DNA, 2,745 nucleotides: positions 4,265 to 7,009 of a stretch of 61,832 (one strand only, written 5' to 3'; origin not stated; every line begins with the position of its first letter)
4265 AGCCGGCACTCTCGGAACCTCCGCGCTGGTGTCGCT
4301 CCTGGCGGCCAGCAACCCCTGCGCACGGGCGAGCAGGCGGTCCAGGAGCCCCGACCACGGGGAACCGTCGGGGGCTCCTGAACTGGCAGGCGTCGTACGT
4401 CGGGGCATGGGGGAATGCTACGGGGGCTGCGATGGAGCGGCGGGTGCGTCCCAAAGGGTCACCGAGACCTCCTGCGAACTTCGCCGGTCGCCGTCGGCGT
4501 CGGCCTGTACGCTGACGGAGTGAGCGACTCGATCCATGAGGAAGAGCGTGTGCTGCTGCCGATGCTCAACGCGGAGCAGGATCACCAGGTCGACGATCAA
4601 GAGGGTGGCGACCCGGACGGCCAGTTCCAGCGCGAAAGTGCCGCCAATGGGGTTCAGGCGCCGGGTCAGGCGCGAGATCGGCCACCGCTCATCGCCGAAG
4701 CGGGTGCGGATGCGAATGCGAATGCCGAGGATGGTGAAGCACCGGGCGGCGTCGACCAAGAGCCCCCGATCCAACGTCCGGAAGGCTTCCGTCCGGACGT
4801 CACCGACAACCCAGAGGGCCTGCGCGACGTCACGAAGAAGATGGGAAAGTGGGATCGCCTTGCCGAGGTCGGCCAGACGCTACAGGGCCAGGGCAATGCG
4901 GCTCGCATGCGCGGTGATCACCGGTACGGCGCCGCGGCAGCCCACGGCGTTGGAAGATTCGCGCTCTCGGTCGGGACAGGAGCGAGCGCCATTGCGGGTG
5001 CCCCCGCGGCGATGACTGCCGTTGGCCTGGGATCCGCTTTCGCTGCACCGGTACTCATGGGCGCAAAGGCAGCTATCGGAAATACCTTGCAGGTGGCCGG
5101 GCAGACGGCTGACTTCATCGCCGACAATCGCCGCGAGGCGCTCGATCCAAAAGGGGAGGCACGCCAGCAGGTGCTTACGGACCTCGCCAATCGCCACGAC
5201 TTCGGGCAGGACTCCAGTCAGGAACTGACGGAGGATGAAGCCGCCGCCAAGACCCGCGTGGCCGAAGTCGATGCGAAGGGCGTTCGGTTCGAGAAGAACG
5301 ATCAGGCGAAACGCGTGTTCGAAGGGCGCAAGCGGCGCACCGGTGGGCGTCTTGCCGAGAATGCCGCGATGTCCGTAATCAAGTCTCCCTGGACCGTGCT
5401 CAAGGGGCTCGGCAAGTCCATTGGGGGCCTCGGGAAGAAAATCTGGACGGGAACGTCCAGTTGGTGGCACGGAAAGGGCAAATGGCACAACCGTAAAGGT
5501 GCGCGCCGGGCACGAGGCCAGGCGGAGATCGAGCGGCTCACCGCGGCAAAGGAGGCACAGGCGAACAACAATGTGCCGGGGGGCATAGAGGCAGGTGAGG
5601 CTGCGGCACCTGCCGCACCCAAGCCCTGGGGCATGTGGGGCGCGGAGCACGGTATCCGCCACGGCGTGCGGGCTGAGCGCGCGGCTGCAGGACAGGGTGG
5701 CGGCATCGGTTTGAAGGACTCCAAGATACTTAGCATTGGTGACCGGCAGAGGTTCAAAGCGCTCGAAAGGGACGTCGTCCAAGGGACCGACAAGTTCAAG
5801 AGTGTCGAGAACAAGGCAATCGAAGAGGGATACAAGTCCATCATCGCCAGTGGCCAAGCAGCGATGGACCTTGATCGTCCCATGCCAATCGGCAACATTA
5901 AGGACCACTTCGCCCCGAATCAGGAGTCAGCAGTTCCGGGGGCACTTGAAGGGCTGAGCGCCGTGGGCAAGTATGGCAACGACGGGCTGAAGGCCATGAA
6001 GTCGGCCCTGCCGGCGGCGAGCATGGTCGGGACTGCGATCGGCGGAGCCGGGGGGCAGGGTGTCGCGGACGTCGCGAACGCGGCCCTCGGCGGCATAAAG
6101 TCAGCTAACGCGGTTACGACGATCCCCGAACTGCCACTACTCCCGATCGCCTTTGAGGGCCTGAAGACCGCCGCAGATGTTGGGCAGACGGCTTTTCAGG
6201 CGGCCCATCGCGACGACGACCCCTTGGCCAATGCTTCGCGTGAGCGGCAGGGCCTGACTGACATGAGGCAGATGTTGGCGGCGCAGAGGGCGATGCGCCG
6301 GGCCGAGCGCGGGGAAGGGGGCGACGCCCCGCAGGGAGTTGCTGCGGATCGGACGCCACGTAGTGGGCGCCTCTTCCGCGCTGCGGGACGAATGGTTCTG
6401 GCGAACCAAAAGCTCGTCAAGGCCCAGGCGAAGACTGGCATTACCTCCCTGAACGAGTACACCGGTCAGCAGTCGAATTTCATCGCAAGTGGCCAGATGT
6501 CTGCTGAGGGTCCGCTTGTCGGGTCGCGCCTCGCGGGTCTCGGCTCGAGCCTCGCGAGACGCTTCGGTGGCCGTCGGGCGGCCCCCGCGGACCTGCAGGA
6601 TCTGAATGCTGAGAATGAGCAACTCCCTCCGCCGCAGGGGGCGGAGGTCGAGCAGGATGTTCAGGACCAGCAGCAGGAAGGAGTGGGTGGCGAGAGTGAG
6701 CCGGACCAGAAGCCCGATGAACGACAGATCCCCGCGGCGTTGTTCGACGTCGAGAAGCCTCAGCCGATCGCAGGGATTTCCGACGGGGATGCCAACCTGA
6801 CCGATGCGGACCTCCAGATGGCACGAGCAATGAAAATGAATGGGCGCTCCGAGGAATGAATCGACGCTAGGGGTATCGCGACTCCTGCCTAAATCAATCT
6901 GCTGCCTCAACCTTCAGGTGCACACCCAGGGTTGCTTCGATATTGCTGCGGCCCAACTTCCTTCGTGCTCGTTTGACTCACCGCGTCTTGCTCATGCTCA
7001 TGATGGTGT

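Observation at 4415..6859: Orphan ~765-aa protein next to the cargo-loading-type ATPase: candidate novel CIS effector with glycine-zipper membrane-active segments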

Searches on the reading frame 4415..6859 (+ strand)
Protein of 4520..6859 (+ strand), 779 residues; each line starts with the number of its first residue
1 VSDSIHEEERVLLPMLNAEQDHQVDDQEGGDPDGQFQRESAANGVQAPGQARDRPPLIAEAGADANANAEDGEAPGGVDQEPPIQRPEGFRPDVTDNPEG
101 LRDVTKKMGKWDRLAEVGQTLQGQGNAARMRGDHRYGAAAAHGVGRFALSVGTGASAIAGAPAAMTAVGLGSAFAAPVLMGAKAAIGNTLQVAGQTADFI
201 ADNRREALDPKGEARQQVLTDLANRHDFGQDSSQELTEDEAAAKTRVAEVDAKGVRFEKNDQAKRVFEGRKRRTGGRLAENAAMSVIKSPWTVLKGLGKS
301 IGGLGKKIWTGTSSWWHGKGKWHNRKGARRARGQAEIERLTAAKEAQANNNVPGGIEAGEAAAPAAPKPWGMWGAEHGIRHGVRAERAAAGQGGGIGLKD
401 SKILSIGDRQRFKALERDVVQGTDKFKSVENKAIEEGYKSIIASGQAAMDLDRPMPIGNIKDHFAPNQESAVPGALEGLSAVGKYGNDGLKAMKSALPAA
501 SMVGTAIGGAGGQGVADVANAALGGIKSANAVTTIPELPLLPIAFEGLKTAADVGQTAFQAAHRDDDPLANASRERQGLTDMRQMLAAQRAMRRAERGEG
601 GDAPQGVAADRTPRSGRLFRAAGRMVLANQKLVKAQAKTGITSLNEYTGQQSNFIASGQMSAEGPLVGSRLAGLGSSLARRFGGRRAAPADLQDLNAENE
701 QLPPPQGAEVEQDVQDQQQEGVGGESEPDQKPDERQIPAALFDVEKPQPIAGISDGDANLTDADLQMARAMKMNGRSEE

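Call 4: search_protein_families(library=pfam, proteins=[window:4562-6859:+], max_evalue=0.01)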
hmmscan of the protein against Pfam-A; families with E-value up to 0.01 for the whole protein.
window:4562-6859:+ (765 aa): 0 families

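Call 5: search_protein_families(library=ncbifam, proteins=[window:4562-6859:+, window:4415-6859:+], max_evalue=1)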
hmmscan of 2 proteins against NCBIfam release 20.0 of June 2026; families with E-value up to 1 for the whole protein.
window:4562-6859:+ (765 aa): 0 families

window:4415-6859:+ (814 aa): 0 families

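Call 6: search_solved_structures(query=window:4562-6859:+, max_evalue=10)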
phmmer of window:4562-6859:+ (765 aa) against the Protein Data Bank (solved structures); distinct sequences matched with E-value up to 10: 0.

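Call 7: find_homologous_proteins(query=window:4562-6859:+)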
Query window:4562-6859:+ (765 aa): 3 proteins with E <= 0.001 among 8000 candidates.
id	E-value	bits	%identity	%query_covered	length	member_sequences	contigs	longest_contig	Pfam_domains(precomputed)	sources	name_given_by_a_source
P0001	0.0e+0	1634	98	100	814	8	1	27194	-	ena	-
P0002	3.3e-263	894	60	99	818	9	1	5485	-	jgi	jgi:hypothetical protein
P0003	2.5e-254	864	58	99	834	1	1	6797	-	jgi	jgi:hypothetical protein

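Call 9: find_encoding_contigs(protein=P0002, flank=10000)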
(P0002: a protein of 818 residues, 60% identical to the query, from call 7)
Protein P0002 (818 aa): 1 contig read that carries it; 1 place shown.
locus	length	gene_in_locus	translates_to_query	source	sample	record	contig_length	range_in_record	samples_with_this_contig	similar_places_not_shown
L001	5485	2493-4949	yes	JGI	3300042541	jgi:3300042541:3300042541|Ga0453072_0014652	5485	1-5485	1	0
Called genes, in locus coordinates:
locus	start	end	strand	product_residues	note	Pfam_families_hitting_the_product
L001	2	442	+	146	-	?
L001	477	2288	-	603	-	PF22977:WHD, PF00004:AAA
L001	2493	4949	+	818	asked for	-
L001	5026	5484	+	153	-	?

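Call 10: find_encoding_contigs(protein=P0003, flank=10000)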
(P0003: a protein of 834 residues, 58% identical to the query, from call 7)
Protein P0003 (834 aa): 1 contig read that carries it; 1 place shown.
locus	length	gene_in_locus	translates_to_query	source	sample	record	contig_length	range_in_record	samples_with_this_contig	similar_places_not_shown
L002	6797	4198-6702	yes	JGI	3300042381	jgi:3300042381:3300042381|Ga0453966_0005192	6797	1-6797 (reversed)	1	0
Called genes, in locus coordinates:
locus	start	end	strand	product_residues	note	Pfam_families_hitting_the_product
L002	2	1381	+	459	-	?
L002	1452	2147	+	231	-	PF14065:Pvc16_N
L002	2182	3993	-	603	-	PF22977:WHD, PF00004:AAA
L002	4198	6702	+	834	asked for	-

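Call 11: find_encoding_contigs(protein=P0001, flank=10000)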
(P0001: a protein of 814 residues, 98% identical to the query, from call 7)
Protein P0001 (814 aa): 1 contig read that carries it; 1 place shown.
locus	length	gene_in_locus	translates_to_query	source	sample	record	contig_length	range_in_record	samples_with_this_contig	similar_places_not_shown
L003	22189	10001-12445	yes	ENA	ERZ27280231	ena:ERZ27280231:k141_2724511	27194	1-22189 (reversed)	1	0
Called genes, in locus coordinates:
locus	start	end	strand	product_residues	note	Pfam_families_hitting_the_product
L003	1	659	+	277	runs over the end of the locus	PF00459:Inositol_P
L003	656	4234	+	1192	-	PF17757:UvrB_inter, PF02559:CarD_TRCF_RID, PF00270:DEAD, PF00271:Helicase_C, PF03461:TRCF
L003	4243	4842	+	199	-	-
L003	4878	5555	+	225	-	PF03819:MazG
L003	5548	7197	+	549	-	PF05960:DUF885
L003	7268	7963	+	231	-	PF14065:Pvc16_N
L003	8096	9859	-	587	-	PF22977:WHD, PF00004:AAA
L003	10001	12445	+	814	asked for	-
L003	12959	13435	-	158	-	PF14107:DUF4280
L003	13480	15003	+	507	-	PF04984:Phage_sheath_1, PF17482:Phage_sheath_1C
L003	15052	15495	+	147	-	PF06841:Phage_T4_gp19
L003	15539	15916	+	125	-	-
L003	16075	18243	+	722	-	PF13699:eCIS_core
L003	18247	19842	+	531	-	PF19266:CIS_tube (weak)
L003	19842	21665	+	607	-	PF05954:Phage_GPD, PF04717:Phage_base_V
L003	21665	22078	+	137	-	PF04965:GPW_gp25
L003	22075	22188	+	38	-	?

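Call 27: search_protein_representatives(alignment_id=A1)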
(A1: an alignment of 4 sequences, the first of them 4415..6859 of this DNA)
Query: 4 sequences, 818 profile positions. Proteins with E-value up to 0.001 (for the whole library): 12; up to 1e-10: 12; up to 1e-30: 9. The best 12 are listed.
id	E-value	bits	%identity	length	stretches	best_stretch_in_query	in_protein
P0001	0.0e+00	1445.7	-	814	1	1-815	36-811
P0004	3.8e-132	458.8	-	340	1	438-747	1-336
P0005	1.2e-79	285.2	-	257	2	587-748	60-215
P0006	2.2e-61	224.8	-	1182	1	44-703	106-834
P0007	8.2e-52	193.1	-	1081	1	6-667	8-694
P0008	7.1e-51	190.0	-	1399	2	37-495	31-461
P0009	1.0e-46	176.2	-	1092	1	85-672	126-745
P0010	5.1e-44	167.3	-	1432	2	48-683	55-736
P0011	2.4e-35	138.6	-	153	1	625-767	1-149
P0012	3.7e-27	111.5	-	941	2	25-436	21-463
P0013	1.8e-19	86.1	-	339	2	181-289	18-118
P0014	7.0e-16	74.2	-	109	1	15-69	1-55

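Call 28: predict_structure(alignment_id=A1)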
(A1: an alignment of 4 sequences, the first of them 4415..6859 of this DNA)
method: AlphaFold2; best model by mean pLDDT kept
length: 814 residues; sequences in the alignment: 4
mean_pLDDT: 31.3   pTM: 0.19
mean pLDDT of the five models: 31.3, 31.0, 29.5, 29.3, 26.6
residues with pLDDT >= 90: 0; 70-90: 0; 50-70: 1; < 50: 813
segments of 3 or more residues with pLDDT < 50: 1-795, 797-814
pLDDT, mean of each block of 10 residues (from residue 1): 28 31 27 24 26 26 30 26 28 28 30 29 37 37 35 39 33 32 31 26 27 29 30 29 32 33 34 35 30 31 33 30 28 30 30 32 35 41 38 29 29 31 31 34 33 28 30 31 31 29 29 27 31 30 35 34 28 26 27 29 30 33 37 38 30 29 33 36 32 28 33 32 26 29 28 29 34 31 36 45 43 35
secondary structure, 60 per line:
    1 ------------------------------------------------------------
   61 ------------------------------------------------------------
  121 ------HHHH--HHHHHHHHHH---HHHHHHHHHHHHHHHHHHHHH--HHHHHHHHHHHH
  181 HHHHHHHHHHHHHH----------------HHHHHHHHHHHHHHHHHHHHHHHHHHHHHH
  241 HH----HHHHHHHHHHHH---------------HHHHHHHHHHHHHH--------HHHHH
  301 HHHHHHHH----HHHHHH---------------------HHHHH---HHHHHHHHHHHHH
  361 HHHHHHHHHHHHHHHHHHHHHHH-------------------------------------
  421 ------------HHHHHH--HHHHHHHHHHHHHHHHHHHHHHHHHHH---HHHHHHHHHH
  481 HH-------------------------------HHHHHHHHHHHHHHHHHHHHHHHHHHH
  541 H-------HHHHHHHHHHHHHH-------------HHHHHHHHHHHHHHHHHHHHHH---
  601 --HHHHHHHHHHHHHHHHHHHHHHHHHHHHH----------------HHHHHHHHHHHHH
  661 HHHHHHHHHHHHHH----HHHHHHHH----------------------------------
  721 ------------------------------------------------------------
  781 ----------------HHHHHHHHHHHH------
elements in order (helices of 4 or more, strands of 3 or more residues): H127-130 H133-142 H146-166 H169-194 H211-242 H247-258 H274-287 H296-308 H313-318 H340-344 H348-383 H433-438 H441-467 H471-482 H514-541 H549-562 H576-597 H603-631 H648-674 H679-686 H797-808

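Call 29: search_protein_families(library=pfam, proteins=[P0006, P0007, P0008, P0009, P0010, P0012, P0013, P0004, P0005], max_evalue=0.01)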
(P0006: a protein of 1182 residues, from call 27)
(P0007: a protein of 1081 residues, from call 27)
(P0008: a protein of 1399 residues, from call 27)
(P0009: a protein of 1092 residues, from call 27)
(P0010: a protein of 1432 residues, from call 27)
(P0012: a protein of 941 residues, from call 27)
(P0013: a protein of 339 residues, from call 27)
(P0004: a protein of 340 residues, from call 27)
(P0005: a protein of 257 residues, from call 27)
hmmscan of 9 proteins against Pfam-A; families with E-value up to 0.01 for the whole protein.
P0006 (1182 aa): 0 families

P0007 (1081 aa): 0 families

P0008 (1399 aa): 0 families

P0009 (1092 aa): 0 families

P0010 (1432 aa): 0 families

P0012 (941 aa): 0 families

P0013 (339 aa): 0 families

P0004 (340 aa): 0 families

P0005 (257 aa): 0 families

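Call 32: search_protein_families(library=phrogs, alignment_id=A2, max_evalue=1)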
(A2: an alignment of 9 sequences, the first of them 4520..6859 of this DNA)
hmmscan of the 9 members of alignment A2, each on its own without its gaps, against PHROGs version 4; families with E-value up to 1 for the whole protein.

A. member 1, window:4520-6859:+ (779 aa): 2 families
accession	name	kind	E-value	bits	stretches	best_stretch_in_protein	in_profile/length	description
phrog_11496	-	unknown function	0.13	12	1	122-236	53-174/488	-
phrog_11359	-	DNA, RNA and nucleotide metabolism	0.25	12.3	1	115-139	21-45/74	DNA binding protein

B. families by the number of members that match (of 9 scanned): 4 families
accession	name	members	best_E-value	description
phrog_11359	-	3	0.25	DNA binding protein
phrog_3578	-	1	0.0027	endolysin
phrog_11496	-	1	0.13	-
phrog_788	-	1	0.14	tail protein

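Call 33: search_solved_structures(query=A2, max_evalue=10)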
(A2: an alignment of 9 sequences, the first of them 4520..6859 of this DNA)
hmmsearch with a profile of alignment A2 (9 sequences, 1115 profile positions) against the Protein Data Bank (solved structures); distinct sequences matched with E-value up to 10: 0.

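Call 34: find_related_loci(query=A2, collection=genome_contigs, flank=10000)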
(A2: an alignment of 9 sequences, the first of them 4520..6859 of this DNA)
Query A2 (779 aa) in genome_contigs; peptide patterns used: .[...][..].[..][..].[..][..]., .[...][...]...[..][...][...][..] (x = any residue, [..] = any of these).
191 stretches matched a pattern; 2 encode a relative of the query (tblastn E <= 1e-3); 2 distinct loci.
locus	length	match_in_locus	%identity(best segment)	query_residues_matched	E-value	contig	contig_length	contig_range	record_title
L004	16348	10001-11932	31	100-705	4e-60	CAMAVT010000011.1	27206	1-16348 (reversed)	MAG: Bifidobacterium breve isolate ME-08apr19-199 genome assembly, contig: ME-08apr19-C3658, whole genome shotgun sequen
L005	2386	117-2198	29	4-680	2e-51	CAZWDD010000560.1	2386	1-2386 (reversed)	MAG TPA_asm: uncultured Solibacteraceae bacterium isolate SRP319275_co3_30 genome assembly, contig: NODE_38584_length_23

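Call 37: search_protein_families(library=pfam, proteins=[L004:245-634:-, L004:666-1112:-, L004:1141-2667:-, L004:2692-3120:-, L004:3165-3872:+, L004:3902-5797:-, L004:5794-9564:-, L004:13950-15005:-, L004:15447-16259:-, L004:15034-15393:+], max_evalue=0.001)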
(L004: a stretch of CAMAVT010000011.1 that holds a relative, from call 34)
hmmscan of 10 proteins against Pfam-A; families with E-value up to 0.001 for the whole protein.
L004:245-634:- (129 aa): 0 families

L004:666-1112:- (148 aa): 1 family
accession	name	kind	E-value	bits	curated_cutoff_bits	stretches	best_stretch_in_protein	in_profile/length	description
PF06841.18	Phage_T4_gp19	-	1.2e-12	48.2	28.2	1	12-145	2-133/134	T4-like virus tail tube protein gp19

L004:1141-2667:- (508 aa): 2 families
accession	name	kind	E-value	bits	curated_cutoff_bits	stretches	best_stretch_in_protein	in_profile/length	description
PF04984.19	Phage_sheath_1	-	1.2e-20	74.4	31.4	1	252-391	34-168/168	Phage tail sheath protein subtilisin-like domain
PF17482.7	Phage_sheath_1C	-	1.3e-17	64.2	26.9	1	392-497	1-101/104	Phage tail sheath C-terminal domain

L004:2692-3120:- (142 aa): 0 families

L004:3165-3872:+ (235 aa): 1 family
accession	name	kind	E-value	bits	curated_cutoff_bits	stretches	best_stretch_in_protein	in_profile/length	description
PF14065.11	Pvc16_N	-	4.3e-25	88.9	27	1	5-181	2-177/180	Pvc16 N-terminal domain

L004:3902-5797:- (631 aa): 2 families
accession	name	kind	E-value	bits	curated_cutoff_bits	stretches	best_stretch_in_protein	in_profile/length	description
PF00004.35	AAA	-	8e-24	85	21.2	1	419-543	2-130/131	ATPase family associated with various cellular activities (AAA)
PF22977.2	WHD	-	1.5e-08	35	27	1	60-175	97-218/221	Winged helix domain, variant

L004:5794-9564:- (1256 aa): 8 families
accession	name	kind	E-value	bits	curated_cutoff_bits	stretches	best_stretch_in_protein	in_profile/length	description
PF00041.27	fn3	-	1.4e-83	275.7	25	7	998-1079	10-82/84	Fibronectin type III domain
PF16656.11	Pur_ac_phosph_N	-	1.4e-31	109.4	30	2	512-582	12-83/93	Purple acid Phosphatase, N-terminal domain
PF25059.1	FN3_DSCAM-DSCAML_C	-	1.1e-24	87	39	0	1004-1077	6-76/89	DSCAM/DSCAML C-terminal Fn3-like domain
PF25788.1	Ig_Rha78A_N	-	1.8e-14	54.3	27.4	0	312-396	17-96/105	Rha78A-like, N-terminal immunoglobulin domain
PF24489.1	Ig_J_second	-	1.1e-08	35.5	27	0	749-790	51-92/105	Tip attachment protein J second Ig-like domain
PF16655.11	PhoD_N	-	8.7e-08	33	30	0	559-581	58-80/90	PhoD-like phosphatase, N-terminal domain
PF10179.15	NDNF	-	3.1e-06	27.7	27.3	0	556-583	85-112/127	Neuron-derived neurotrophic factor, first Fn(III) domain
PF07603.17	Lcl_C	-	0.00014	22.6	34.9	1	1175-1250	32-117/117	Lcl C-terminal domain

L004:13950-15005:- (351 aa): 0 families

L004:15447-16259:- (270 aa): 1 family
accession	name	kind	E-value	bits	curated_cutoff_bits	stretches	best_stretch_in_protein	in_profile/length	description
PF00691.25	OmpA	-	3.8e-09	37.2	27.2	1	177-262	2-90/98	OmpA family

L004:15034-15393:+ (119 aa): 0 families

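Call 38: find_homologous_proteins(query=A2, max_evalue=0.001)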
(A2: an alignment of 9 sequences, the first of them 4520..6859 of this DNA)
Query A2 (9 sequences) (779 aa, profile of the alignment): 5 proteins with E <= 0.001 among 8000 candidates.
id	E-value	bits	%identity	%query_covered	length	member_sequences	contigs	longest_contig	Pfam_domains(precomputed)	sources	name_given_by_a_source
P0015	0.0e+0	1404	32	78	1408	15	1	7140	-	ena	-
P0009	0.0e+0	1239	29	87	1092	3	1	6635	-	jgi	jgi:hypothetical protein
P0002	3.6e-289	981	60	99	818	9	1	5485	-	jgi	jgi:hypothetical protein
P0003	7.4e-288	977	58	99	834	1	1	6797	-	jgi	jgi:hypothetical protein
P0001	3.7e-269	915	98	100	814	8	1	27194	-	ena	-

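Call 39: find_encoding_contigs(protein=P0015, flank=10000)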
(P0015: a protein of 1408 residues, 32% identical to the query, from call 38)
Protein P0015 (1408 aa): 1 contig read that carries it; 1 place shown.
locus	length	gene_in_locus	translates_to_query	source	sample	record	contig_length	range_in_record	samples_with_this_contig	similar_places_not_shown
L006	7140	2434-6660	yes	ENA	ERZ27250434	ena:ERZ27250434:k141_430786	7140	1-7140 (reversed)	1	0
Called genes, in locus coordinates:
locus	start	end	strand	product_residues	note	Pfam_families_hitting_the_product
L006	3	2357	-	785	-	?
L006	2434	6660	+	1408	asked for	-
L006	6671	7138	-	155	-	?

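Call 40: find_encoding_contigs(protein=P0009, flank=10000)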
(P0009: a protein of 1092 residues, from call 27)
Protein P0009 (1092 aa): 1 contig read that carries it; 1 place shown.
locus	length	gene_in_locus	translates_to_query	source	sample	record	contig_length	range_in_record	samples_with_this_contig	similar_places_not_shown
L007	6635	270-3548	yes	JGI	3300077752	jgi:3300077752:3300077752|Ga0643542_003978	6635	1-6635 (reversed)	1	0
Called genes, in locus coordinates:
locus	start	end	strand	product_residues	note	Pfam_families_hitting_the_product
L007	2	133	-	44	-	?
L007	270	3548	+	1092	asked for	-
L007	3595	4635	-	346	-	-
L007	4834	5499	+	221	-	PF00440:TetR_N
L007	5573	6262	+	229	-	PF13384:HTH_23 (faint), PF00196:GerE (weak), PF08281:Sigma70_r4_2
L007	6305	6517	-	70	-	PF05532:CsbD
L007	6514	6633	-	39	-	?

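Call 41: find_encoding_contigs(protein=P0006, flank=10000)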
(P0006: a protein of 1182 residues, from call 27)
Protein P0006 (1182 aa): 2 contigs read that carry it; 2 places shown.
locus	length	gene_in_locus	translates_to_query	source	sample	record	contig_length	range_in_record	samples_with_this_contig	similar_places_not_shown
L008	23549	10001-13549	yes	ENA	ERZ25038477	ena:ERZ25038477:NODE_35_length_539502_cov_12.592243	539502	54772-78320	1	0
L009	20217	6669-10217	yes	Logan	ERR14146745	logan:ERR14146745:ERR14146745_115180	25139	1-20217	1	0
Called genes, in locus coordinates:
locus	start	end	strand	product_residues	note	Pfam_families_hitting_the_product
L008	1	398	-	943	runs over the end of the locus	PF13699:eCIS_core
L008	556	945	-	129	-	-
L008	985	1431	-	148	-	PF06841:Phage_T4_gp19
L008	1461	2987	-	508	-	PF04984:Phage_sheath_1, PF17482:Phage_sheath_1C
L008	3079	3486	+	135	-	PF14107:DUF4280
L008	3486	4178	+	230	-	PF14065:Pvc16_N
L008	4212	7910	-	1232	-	PF16656:Pur_ac_phosph_N (faint), PF25059:FN3_DSCAM-DSCAML_C (faint), PF00041:fn3, PF16655:PhoD_N (faint), PF23376:Fn3_VIN3 (faint), PF25788:Ig_Rha78A_N (faint), PF00041:fn3, PF07603:Lcl_C, +1 more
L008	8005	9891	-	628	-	PF22977:WHD, PF00004:AAA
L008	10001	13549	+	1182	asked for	-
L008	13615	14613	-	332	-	-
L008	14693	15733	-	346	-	PF02275:CBAH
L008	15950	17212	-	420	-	PF01150:GDA1_CD39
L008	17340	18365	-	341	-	PF02275:CBAH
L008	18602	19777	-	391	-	PF00149:Metallophos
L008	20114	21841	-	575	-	-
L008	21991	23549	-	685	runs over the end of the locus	-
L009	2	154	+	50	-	?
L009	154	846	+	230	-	PF14065:Pvc16_N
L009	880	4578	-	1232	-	PF16656:Pur_ac_phosph_N (faint), PF25059:FN3_DSCAM-DSCAML_C (faint), PF00041:fn3, PF16655:PhoD_N (faint), PF23376:Fn3_VIN3 (faint), PF25788:Ig_Rha78A_N (faint), PF00041:fn3, PF07603:Lcl_C, +1 more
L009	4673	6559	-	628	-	PF22977:WHD, PF00004:AAA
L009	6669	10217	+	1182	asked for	-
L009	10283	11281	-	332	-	-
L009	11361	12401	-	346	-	PF02275:CBAH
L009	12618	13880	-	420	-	PF01150:GDA1_CD39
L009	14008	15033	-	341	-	PF02275:CBAH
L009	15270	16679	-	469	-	PF00149:Metallophos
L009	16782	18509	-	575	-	-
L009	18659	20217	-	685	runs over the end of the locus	-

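Call 45: search_dna_similar(query=window:4520-6859:+, collection=plasmids, mode=protein, max_evalue=0.01)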
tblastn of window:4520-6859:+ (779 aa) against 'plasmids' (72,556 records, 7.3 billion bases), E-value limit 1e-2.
No match.

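Call 46: search_dna_similar(query=window:4520-6859:+, collection=phages, mode=protein, max_evalue=0.01)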
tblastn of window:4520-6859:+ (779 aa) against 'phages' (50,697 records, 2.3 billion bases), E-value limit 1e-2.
No match.

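Call 73: find_related_loci(query=A2, collection=viral_contigs, flank=8000)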
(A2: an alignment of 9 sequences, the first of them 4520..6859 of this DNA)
Query A2 (779 aa) in viral_contigs; peptide patterns used: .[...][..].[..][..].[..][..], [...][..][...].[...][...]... (x = any residue, [..] = any of these).
47 stretches matched a pattern, but none encodes a relative of the query by tblastn (E <= 1e-3).
